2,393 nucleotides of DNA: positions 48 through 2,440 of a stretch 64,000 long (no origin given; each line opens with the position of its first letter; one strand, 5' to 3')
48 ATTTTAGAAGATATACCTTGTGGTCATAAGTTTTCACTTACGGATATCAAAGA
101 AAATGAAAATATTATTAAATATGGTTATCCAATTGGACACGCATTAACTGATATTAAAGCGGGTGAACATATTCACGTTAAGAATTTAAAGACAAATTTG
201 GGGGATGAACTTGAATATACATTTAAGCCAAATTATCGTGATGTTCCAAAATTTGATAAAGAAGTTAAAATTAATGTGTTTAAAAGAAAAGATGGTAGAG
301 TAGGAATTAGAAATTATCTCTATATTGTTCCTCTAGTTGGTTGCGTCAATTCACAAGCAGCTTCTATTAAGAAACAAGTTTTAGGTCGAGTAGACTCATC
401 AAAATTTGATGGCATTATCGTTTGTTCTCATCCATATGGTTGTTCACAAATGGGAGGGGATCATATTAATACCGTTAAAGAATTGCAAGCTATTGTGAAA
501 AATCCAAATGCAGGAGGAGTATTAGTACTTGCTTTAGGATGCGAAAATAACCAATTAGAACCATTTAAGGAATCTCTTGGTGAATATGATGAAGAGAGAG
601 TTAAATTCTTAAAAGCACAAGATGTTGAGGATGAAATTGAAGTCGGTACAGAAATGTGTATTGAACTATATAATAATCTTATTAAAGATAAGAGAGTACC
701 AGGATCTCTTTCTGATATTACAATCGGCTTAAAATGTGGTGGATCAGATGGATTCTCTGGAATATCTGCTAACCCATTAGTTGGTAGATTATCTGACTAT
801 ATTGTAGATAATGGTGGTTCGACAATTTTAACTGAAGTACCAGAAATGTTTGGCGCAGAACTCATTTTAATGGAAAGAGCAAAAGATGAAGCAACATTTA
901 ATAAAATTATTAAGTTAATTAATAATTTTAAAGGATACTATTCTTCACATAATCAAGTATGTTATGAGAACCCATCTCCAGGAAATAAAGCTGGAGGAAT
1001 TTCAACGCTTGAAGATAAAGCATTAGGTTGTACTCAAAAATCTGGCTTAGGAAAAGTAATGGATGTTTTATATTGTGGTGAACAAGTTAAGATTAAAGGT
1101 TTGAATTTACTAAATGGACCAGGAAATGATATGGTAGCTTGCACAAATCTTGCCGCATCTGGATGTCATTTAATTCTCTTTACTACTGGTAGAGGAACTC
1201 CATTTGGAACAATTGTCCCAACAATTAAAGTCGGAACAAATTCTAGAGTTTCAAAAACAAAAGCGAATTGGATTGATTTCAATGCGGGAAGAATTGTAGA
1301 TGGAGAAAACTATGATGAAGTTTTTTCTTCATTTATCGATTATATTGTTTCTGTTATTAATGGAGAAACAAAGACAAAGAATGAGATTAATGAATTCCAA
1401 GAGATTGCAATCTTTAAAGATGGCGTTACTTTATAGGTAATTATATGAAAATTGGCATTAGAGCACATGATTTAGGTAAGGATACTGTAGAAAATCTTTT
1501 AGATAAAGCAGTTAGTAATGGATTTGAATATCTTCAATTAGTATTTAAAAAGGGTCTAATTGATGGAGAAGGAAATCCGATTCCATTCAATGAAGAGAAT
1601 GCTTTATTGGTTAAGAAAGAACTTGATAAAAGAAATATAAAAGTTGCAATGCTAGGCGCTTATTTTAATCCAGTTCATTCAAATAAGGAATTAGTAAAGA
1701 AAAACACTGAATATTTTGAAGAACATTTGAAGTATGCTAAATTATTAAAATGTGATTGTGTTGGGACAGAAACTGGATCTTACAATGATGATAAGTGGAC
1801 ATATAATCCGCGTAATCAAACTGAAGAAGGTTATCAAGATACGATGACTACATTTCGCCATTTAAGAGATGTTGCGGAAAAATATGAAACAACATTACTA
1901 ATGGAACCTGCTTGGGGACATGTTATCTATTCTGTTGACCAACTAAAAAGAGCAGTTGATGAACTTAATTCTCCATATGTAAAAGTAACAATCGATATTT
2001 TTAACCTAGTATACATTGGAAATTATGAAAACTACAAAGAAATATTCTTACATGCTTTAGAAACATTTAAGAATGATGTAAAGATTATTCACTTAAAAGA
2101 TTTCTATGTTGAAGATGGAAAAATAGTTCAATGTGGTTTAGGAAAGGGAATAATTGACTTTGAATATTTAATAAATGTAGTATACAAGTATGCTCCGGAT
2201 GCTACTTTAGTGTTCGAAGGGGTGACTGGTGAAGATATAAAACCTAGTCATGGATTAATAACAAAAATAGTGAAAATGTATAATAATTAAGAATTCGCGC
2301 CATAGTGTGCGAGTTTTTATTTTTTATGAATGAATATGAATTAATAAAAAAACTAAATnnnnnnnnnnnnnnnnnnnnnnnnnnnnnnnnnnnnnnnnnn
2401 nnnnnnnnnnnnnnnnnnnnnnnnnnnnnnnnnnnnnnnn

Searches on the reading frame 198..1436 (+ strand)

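Call 24: search_protein_families(library=pfam, proteins=[window:198-1436:+], max_evalue=0.00001)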
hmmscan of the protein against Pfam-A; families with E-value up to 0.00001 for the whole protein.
window:198-1436:+ (412 aa): 2 families
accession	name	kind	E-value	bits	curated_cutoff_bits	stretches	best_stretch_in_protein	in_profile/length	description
PF20629.2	GD_AH_C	-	9.1e-96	320.3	26.8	1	171-410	1-241/242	D-galactarate/Altronate dehydratase, C-terminal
PF04295.18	GD_AH_second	-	2.2e-41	141.6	27.3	1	28-159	2-133/136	D-galactarate dehydratase/Altronate hydrolase, second domain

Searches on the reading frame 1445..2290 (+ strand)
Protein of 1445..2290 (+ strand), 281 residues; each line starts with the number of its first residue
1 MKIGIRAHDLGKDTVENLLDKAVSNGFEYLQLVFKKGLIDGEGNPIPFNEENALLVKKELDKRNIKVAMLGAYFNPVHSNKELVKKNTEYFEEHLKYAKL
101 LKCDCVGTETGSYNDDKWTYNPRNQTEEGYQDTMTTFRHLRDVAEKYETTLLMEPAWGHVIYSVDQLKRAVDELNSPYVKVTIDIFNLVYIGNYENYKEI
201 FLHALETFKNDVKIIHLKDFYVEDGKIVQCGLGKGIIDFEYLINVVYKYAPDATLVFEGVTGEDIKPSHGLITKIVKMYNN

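Call 24: search_protein_families(library=pfam, proteins=[window:1445-2290:+], max_evalue=0.00001)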
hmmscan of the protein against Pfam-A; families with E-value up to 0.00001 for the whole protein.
window:1445-2290:+ (281 aa): 1 family
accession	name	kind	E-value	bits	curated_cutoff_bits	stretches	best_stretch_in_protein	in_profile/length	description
PF01261.30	AP_endonuc_2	-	2.3e-31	109.8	31.1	1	19-258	1-228/249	Xylose isomerase-like TIM barrel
